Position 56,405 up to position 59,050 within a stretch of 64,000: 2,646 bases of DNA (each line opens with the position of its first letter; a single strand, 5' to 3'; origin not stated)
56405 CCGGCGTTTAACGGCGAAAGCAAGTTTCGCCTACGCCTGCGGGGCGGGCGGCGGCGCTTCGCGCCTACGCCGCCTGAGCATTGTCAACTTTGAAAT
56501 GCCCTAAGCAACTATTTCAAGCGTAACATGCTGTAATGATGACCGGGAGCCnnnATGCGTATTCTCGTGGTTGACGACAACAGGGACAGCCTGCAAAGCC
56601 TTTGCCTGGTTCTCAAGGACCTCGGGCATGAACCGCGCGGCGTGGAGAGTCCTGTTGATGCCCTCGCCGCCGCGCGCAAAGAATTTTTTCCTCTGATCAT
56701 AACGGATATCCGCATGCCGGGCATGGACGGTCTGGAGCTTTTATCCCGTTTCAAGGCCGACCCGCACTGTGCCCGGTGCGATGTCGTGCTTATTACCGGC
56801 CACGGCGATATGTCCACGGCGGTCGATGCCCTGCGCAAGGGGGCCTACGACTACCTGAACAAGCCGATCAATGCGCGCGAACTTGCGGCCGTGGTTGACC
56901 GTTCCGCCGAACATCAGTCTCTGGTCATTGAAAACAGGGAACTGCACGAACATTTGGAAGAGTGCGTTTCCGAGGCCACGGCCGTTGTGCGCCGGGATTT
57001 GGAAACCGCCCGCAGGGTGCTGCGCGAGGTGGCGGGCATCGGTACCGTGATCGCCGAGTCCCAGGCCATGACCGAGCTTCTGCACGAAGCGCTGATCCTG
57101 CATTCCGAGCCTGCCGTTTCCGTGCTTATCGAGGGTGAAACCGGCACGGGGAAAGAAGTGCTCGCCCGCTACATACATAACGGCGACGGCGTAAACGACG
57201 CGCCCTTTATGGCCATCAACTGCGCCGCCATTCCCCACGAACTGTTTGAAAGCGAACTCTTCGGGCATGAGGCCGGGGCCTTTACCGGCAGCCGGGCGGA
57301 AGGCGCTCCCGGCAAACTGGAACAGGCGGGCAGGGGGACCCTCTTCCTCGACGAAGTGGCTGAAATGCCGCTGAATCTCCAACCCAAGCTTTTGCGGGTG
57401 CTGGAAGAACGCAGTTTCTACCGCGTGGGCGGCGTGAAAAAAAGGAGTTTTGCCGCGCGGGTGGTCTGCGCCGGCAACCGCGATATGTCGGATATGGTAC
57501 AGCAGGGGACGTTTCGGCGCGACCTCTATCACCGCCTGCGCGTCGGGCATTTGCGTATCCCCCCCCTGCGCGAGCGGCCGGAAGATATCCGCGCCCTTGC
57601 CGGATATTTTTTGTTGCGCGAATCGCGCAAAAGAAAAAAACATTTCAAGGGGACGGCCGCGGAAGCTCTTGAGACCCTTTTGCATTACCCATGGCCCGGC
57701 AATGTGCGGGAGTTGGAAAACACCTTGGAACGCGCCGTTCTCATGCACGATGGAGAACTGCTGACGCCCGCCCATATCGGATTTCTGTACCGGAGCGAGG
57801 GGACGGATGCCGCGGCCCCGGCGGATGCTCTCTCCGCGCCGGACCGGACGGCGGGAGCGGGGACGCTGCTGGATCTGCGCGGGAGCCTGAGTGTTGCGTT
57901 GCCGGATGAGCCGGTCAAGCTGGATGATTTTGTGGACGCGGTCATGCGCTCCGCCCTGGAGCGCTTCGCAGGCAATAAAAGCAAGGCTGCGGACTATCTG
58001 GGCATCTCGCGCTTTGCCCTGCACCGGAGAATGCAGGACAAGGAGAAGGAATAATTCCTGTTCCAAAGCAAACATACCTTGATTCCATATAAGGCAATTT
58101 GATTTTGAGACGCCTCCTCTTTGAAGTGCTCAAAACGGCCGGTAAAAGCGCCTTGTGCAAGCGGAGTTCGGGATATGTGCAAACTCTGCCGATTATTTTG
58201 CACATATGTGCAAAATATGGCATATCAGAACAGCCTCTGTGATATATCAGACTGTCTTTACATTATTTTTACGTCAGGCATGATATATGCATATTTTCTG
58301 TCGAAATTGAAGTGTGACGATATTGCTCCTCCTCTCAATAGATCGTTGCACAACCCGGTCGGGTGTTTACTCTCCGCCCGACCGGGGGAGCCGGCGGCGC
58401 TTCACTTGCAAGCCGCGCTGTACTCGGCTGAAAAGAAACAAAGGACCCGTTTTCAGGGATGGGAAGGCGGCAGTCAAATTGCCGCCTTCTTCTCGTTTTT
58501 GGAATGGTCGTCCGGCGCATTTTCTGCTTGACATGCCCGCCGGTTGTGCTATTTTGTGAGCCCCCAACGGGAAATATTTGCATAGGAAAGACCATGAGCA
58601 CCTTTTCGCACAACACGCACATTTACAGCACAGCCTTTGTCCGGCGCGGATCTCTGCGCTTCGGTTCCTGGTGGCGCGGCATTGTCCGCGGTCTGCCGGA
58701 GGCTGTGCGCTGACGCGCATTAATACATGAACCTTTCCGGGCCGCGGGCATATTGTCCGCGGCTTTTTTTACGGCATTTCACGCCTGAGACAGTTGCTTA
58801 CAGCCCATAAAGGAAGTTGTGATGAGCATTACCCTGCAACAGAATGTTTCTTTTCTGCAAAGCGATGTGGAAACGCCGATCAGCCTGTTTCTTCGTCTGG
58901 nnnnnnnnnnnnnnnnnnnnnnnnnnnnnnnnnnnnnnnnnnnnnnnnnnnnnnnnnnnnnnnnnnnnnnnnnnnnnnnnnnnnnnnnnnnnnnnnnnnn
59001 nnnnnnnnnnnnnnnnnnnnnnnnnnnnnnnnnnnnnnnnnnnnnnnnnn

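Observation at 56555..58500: NtrC-type regulator followed by enhancer, sigma54 promoter and a structured non-coding RNA: LuxO/Qrr-like module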

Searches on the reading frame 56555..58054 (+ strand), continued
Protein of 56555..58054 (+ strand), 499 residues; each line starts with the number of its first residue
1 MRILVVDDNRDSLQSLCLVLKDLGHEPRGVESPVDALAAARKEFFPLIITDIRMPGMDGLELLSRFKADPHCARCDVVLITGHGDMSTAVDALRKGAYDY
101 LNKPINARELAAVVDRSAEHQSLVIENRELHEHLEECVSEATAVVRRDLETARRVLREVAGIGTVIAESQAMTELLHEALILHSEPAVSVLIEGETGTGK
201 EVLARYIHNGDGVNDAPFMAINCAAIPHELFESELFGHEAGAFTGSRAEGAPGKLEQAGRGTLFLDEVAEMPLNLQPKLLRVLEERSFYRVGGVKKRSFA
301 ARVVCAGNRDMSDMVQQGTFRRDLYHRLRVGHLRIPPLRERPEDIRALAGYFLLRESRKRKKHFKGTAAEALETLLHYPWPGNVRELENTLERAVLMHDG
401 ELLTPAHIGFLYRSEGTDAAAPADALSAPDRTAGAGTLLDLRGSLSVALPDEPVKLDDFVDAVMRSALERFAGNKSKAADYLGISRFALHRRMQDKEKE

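Call 45: find_homologous_proteins(query=P0117, max_evalue=1e-80)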
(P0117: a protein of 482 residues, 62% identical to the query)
Query P0117 (482 aa): 1545 proteins with E <= 1e-80 among 8000 candidates; the best 120 are listed.
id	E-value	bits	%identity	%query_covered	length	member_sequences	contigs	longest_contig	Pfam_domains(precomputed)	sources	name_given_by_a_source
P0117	0.0e+0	1071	100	100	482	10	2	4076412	PF00158.33,PF25601.2,PF02954.26,PF14532.13,PF00072.31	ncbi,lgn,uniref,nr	ncbi:sigma-54 dependent transcriptional regulator [Desulfovibrio subterraneus]|uniref:sigma-54-depen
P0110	1.5e-279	946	88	100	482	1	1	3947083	PF00158.33,PF25601.2,PF02954.26,PF14532.13,PF00072.31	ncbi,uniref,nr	ncbi:sigma-54 dependent transcriptional regulator [Desulfovibrio mangrovi]|uniref:sigma-54-dependent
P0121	1.2e-263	893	85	100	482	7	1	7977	PF00158.33,PF25601.2,PF02954.26,PF14532.13,PF00072.31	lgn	-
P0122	1.7e-255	866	81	100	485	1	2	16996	PF00158.33,PF25601.2,PF02954.26,PF14532.13,PF00072.31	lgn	-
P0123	3.9e-251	852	81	100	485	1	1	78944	PF00158.33,PF25601.2,PF02954.26,PF14532.13,PF07728.21,PF00072.31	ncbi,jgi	-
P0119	3.7e-249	845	80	100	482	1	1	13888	PF00158.33,PF25601.2,PF02954.26,PF14532.13,PF07728.21,PF00072.31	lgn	-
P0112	7.4e-246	834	79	100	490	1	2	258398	PF00158.33,PF25601.2,PF02954.26,PF14532.13,PF00072.31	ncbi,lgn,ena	-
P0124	5.8e-219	746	71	100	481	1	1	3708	PF00158.33,PF25601.2,PF02954.26,PF14532.13,PF00072.31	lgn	-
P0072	5.6e-214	729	69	100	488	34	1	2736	PF00158.33,PF25601.2,PF02954.26,PF14532.13,PF00072.31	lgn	-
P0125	1.0e-211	722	69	100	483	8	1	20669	PF00158.33,PF25601.2,PF02954.26,PF14532.13,PF07728.21,PF00072.31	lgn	-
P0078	1.8e-210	718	68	100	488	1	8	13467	PF00158.33,PF25601.2,PF02954.26,PF14532.13,PF00072.31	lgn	-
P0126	4.3e-203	694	66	100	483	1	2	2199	PF00158.33,PF25601.2,PF02954.26,PF14532.13,PF07728.21,PF00072.31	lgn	-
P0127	5.1e-199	680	64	100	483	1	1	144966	PF00158.33,PF25601.2,PF02954.26,PF14532.13,PF07728.21,PF00072.31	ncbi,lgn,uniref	ncbi:sigma-54-dependent transcriptional regulator [Oleidesulfovibrio sp.]|uniref:sigma-54-dependent 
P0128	1.1e-198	679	65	100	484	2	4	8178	PF00158.33,PF25601.2,PF02954.26,PF14532.13,PF07728.21,PF00072.31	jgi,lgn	-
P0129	5.7e-197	673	63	100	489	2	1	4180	PF00158.33,PF25601.2,PF02954.26,PF14532.13,PF07728.21,PF00072.31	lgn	-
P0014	3.2e-191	654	64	100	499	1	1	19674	PF00158.33,PF25601.2,PF02954.26,PF14532.13,PF00072.31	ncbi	-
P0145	7.2e-190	650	62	100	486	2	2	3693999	PF00158.33,PF25601.2,PF02954.26,PF14532.13,PF07728.21,PF00072.31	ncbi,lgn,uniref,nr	ncbi:sigma-54-dependent transcriptional regulator [Megalodesulfovibrio gigas]|uniref:Putative two co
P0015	2.3e-189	648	63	100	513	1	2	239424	PF00158.33,PF25601.2,PF02954.26,PF14532.13,PF07728.21,PF00072.31,PF01078.28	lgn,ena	-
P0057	1.0e-188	646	63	100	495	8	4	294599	PF00158.33,PF25601.2,PF02954.26,PF14532.13,PF07728.21,PF00072.31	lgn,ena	-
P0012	5.5e-188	644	62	100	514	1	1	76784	PF00158.33,PF25601.2,PF02954.26,PF14532.13,PF07728.21,PF00072.31,PF01078.28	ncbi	-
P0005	1.6e-185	636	61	100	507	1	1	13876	PF00158.33,PF25601.2,PF02954.26,PF14532.13,PF00072.31,PF01078.28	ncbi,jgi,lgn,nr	ncbi:MAG: sigma-54 dependent transcriptional regulator [Desulfovibrio sp.]|jgi:DNA-binding NtrC fami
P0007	3.7e-185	634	60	100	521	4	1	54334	PF00158.33,PF25601.2,PF02954.26,PF14532.13,PF07728.21,PF00072.31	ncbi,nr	ncbi:MAG: sigma-54 dependent transcriptional regulator [Desulfovibrio sp.]|nr:sigma-54 dependent tra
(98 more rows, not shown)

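Call 46: find_encoding_contigs(protein=P0127, flank=3000, max_places=2)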
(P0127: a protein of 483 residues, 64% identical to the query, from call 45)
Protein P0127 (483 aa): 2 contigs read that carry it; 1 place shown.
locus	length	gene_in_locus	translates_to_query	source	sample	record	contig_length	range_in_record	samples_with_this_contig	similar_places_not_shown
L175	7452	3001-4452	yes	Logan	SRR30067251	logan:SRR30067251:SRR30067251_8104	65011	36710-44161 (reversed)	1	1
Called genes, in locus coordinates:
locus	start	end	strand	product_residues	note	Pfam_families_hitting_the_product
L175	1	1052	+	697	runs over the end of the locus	PF00497:SBP_bac_3, PF00989:PAS, PF08448:PAS_4 (weak), PF13188:PAS_8, PF13426:PAS_9, PF00512:HisKA (weak), PF02518:HATPase_c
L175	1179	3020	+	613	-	PF00989:PAS (faint), PF13426:PAS_9 (faint), PF08448:PAS_4 (faint), PF13188:PAS_8 (weak), PF00512:HisKA (weak), PF02518:HATPase_c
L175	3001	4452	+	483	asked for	PF00072:Response_reg, PF00158:Sigma54_activat, PF14532:Sigma54_activ_2, PF07728:AAA_5 (weak), PF25601:AAA_lid_14, PF02954:HTH_8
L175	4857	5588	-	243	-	PF00005:ABC_tran, PF13304:AAA_21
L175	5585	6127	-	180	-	PF02632:BioY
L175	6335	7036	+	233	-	PF10294:Methyltransf_16, PF06325:PrmA (weak), PF13649:Methyltransf_25 (faint), PF13847:Methyltransf_31 (weak)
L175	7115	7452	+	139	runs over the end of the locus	PF01402:RHH_1, PF08753:NikR_C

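Call 47: find_encoding_contigs(protein=P0145, flank=3000, max_places=2)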
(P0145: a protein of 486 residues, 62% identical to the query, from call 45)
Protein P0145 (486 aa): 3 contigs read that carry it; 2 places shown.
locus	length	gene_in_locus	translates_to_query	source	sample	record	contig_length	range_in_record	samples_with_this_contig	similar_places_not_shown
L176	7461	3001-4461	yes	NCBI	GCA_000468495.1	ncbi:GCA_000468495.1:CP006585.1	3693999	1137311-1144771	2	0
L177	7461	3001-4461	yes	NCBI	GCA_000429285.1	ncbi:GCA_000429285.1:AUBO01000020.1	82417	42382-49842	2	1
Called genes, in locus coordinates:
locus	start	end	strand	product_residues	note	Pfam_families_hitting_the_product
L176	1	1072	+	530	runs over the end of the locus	PF00072:Response_reg, PF00512:HisKA, PF02518:HATPase_c, PF00072:Response_reg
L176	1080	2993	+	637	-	PF00989:PAS (weak), PF08448:PAS_4 (weak), PF13188:PAS_8 (weak), PF13426:PAS_9 (faint), PF08447:PAS_3, PF00512:HisKA, PF02518:HATPase_c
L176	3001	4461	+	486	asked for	PF00072:Response_reg, PF00158:Sigma54_activat, PF14532:Sigma54_activ_2, PF07728:AAA_5 (weak), PF25601:AAA_lid_14, PF02954:HTH_8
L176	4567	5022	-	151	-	-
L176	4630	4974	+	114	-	-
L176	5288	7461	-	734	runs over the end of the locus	PF00497:SBP_bac_3, PF08448:PAS_4, PF13426:PAS_9, PF00512:HisKA, PF02518:HATPase_c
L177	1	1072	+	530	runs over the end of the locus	PF00072:Response_reg, PF00512:HisKA, PF02518:HATPase_c, PF00072:Response_reg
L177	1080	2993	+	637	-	PF00989:PAS (weak), PF08448:PAS_4 (weak), PF13188:PAS_8 (weak), PF13426:PAS_9 (faint), PF08447:PAS_3, PF00512:HisKA, PF02518:HATPase_c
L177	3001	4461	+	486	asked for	PF00072:Response_reg, PF00158:Sigma54_activat, PF14532:Sigma54_activ_2, PF07728:AAA_5 (weak), PF25601:AAA_lid_14, PF02954:HTH_8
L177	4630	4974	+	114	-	-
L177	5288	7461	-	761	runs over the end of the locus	PF00497:SBP_bac_3, PF08448:PAS_4, PF13426:PAS_9, PF00512:HisKA, PF02518:HATPase_c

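Call 70: search_protein_families(library=pfam, proteins=[L176:4630-4971:+, L176:1080-2990:+, L175:1179-3017:+], max_evalue=0.01)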
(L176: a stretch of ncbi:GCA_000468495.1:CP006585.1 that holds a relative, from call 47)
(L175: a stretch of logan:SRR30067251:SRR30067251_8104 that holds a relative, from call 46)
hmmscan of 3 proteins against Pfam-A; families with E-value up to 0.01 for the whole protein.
L176:4630-4971:+ (114 aa): 0 families

L176:1080-2990:+ (637 aa): 8 families
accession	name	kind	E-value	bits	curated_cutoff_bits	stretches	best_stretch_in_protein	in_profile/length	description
PF08447.18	PAS_3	-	8.1e-20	71.3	25.6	1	181-262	9-89/89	PAS fold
PF08448.16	PAS_4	-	1.2e-15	58.2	23.1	2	29-80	3-48/110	PAS fold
PF02518.31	HATPase_c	-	5.5e-15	56.2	26.4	1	523-633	3-109/111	Histidine kinase-, DNA gyrase B-, and HSP90-like ATPase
PF00989.32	PAS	-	3.3e-12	46.9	22.6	1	22-126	2-100/113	PAS fold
PF13426.13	PAS_9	-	5.6e-12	46.3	27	1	31-133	1-98/103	PAS domain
PF13188.13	PAS_8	-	2.2e-10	40.5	21.8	1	22-61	2-43/65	PAS domain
PF00512.31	HisKA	-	1.4e-09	38.2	26.9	1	408-477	2-65/66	His Kinase A (phospho-acceptor) domain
PF12860.13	PAS_7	-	0.0044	17.6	27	0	287-312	2-27/115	PAS fold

L175:1179-3017:+ (613 aa): 7 families
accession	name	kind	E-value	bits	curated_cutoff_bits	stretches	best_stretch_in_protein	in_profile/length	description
PF02518.31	HATPase_c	-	6e-19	69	26.4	1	492-602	2-108/111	Histidine kinase-, DNA gyrase B-, and HSP90-like ATPase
PF13188.13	PAS_8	-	8.5e-11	41.8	21.8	1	224-267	1-47/65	PAS domain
PF08448.16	PAS_4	-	2e-09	38.1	23.1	0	231-258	2-29/110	PAS fold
PF00512.31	HisKA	-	8.1e-08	32.7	26.9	1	378-441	2-59/66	His Kinase A (phospho-acceptor) domain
PF13426.13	PAS_9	-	3.8e-06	27.6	27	0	118-210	3-102/103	PAS domain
PF00989.32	PAS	-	1.2e-05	25.7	22.6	1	225-259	2-36/113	PAS fold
PF14501.12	HATPase_c_5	-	3.3e-05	24.2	22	1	495-586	5-89/102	GHKL domain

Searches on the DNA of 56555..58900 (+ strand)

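Call 4: search_rna_families(source=window, start=57900, end=58900, threshold=evalue, max_evalue=10, show_alignments=3)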
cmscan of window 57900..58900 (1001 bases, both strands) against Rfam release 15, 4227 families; matches with E-value up to 10: 12.
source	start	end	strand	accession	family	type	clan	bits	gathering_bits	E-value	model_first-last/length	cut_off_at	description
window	58685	58771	+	RF02869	ncS025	Gene; sRNA;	-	25.2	46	0.046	1-85/85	no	Burkholderia sRNA 25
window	58684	58770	+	RF02233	sX14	Gene; sRNA;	-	21.6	80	0.16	1-92/92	no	Xanthomonas sRNA sX14/Xoo3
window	58308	58425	+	RF02344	ar14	Gene; sRNA;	-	21.4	58.8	0.13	1-123/123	no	Alphaproteobacterial ar14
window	58648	58771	+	RF00021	Spot_42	Gene; sRNA;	-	20.6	80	0.28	1-115/115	no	Spot 42 RNA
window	58184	58223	-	RF04072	mir-7386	Gene; miRNA;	-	19.6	44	0.8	1-59/59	no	mir-7386 microRNA precursor family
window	58646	58770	+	RF02868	ncS037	Gene; sRNA;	-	19.3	112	1.3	1-152/152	no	Burkholderia sRNA 37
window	58700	58778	+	RF00519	suhB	Gene; sRNA;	CL00108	18.8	41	0.38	1-77/77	no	Makes More Granules Regulator RNA (mmgR)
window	58689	58771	+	RF02866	ncS16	Gene; sRNA;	-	18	48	0.97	1-83/83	no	Burkholderia sRNA 16 (Bc_KC_sr1)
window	58194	58217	+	RF04072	mir-7386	Gene; miRNA;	-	15.5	44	8.8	18-41/59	no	mir-7386 microRNA precursor family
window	58220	58291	-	RF00158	SNORD82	Gene; snRNA; snoRNA; CD-box;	-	15.4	43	7.6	1-70/70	no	Small nucleolar RNA SNORD82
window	58650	58770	+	RF02883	BcKCsr2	Gene; sRNA;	-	14.8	40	1.3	1-129/129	no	Burkholderia sRNA 2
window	58638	58698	+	RF02136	HTT-AS1_3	Gene; lncRNA;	-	14.2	70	6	1-60/60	no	HTT antisense RNA 1 conserved region 3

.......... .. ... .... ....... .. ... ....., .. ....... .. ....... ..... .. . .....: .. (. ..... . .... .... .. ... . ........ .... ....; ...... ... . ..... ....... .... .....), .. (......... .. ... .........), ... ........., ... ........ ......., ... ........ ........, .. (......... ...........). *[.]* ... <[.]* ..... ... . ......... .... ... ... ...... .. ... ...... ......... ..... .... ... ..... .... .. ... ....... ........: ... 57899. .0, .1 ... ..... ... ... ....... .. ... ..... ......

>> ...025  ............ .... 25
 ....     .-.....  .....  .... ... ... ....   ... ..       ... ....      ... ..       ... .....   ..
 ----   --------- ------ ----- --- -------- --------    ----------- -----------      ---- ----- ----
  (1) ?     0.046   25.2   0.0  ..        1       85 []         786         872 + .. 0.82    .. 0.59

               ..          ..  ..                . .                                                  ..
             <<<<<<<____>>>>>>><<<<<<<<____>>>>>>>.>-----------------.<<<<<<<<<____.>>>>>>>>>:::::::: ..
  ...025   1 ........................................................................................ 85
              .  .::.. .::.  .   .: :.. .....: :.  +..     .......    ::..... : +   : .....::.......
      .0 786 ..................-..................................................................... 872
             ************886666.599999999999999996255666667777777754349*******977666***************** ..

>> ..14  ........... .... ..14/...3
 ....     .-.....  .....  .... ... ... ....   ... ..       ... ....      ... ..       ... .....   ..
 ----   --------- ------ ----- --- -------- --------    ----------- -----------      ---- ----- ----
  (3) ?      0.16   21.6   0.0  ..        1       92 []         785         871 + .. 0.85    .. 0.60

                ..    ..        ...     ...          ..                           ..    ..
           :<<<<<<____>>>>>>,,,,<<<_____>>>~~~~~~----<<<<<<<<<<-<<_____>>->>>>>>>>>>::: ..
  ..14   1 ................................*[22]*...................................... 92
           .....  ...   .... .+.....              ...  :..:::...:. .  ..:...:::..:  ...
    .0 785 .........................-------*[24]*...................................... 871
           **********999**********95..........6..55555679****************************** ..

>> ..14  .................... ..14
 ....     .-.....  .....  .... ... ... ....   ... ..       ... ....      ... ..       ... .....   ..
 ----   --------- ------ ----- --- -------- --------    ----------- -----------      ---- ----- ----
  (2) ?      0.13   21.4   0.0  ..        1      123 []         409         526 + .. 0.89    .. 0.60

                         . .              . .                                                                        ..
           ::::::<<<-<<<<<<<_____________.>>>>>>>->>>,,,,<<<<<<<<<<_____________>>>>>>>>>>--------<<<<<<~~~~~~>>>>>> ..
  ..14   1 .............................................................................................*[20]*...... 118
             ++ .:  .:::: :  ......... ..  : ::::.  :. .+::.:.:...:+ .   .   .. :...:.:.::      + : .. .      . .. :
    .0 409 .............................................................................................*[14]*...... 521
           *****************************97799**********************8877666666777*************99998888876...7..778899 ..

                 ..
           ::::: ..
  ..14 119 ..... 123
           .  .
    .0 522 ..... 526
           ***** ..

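Call 64: build_rna_model(alignment_id=A4)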
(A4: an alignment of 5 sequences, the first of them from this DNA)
Model R1 built from alignment A4 (5 sequences, 131 columns); structure: RNAalifold consensus.
model positions 120; base pairs 33; branch points 2; effective number of sequences 1.44; information 0.589 bits per position. Calibrated on 0.2 Mb of random sequence (short: E-values are rough).
structure used (alignment columns):
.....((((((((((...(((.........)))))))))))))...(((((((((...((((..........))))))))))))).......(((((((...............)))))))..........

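Call 65: search_with_rna_model(model_id=R1, sources=[window, L081, L082, L083, L086, L087, L089, L091, L092, L093, L094, L095, L096, L098, L099, L100, L101, L102, L103, L104, L171, L172, L174, L175, L176], max_evalue=10)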
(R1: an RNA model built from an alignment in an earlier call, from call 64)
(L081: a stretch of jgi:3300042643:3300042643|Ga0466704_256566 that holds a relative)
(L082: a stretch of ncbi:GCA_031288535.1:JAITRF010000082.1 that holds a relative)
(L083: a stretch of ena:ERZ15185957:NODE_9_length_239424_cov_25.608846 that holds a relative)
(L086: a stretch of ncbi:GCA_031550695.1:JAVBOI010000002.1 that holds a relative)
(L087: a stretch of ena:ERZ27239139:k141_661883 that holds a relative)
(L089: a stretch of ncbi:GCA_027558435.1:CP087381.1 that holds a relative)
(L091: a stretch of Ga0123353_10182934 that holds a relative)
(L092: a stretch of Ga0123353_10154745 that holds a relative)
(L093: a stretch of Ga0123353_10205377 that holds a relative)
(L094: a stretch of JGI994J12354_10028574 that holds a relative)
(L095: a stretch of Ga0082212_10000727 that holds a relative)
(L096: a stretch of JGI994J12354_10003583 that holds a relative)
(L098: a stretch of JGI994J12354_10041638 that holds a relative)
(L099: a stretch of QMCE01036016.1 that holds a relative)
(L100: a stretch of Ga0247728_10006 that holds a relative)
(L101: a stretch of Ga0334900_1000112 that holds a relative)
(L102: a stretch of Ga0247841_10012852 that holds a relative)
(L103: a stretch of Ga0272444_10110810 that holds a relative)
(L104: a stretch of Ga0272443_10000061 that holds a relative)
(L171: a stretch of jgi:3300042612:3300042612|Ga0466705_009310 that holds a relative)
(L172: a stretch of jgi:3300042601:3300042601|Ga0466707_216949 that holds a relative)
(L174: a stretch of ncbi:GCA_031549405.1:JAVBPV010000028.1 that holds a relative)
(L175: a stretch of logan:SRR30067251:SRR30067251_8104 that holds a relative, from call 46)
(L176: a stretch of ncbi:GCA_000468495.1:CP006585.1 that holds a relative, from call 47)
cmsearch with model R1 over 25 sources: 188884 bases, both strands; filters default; matches with E-value up to 10: 10.
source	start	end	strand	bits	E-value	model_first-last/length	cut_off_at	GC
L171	3272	3388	+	115.2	2.5e-21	1-120/120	no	0.66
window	58311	58430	+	113.8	4.7e-21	1-120/120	no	0.62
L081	2982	3098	+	112.6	8.1e-21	1-120/120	no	0.64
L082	5610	5733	-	98.1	7.1e-18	1-120/120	no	0.64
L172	1977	2102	-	94.5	3.7e-17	1-120/120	no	0.57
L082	5612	5737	+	22.3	0.015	1-120/120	no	0.62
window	32665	32763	+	13.7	0.79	1-120/120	no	0.69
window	40917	40968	+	13.7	0.81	1-120/120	no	0.73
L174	2925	3037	-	9.5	5.7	1-120/120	no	0.7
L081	3968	4023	+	8.5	9.1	1-120/120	no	0.73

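Call 74: search_rna_families(sources=[L081, L082, L083, L089, L093, L094, L098, L100, L101, L172, L175, L176], threshold=gathering)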
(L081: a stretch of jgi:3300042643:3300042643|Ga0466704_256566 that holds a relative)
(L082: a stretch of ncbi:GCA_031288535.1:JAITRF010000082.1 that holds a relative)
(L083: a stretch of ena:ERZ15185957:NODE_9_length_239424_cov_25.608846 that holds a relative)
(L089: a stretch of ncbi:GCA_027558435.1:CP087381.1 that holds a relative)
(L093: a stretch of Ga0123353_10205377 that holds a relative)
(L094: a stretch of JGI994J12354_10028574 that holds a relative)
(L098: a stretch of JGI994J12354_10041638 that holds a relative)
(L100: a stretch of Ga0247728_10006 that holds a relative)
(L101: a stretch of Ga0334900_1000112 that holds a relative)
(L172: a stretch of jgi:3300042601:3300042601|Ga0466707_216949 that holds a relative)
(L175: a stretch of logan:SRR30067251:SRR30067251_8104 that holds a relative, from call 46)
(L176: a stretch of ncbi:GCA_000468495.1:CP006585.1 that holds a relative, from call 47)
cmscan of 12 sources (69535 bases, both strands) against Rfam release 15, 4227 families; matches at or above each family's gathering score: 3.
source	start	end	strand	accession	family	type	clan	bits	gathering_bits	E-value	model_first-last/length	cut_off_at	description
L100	3149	3307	+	RF00050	FMN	Cis-reg; riboswitch;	-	91.3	66.2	1.4e-19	1-138/138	no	FMN riboswitch aptamer (RFN element)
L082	3784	3856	-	RF00005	tRNA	Gene; tRNA;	CL00001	61.9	29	5.7e-11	1-71/71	no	tRNA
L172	131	203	-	RF00005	tRNA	Gene; tRNA;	CL00001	59.6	29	2.5e-10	1-71/71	no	tRNA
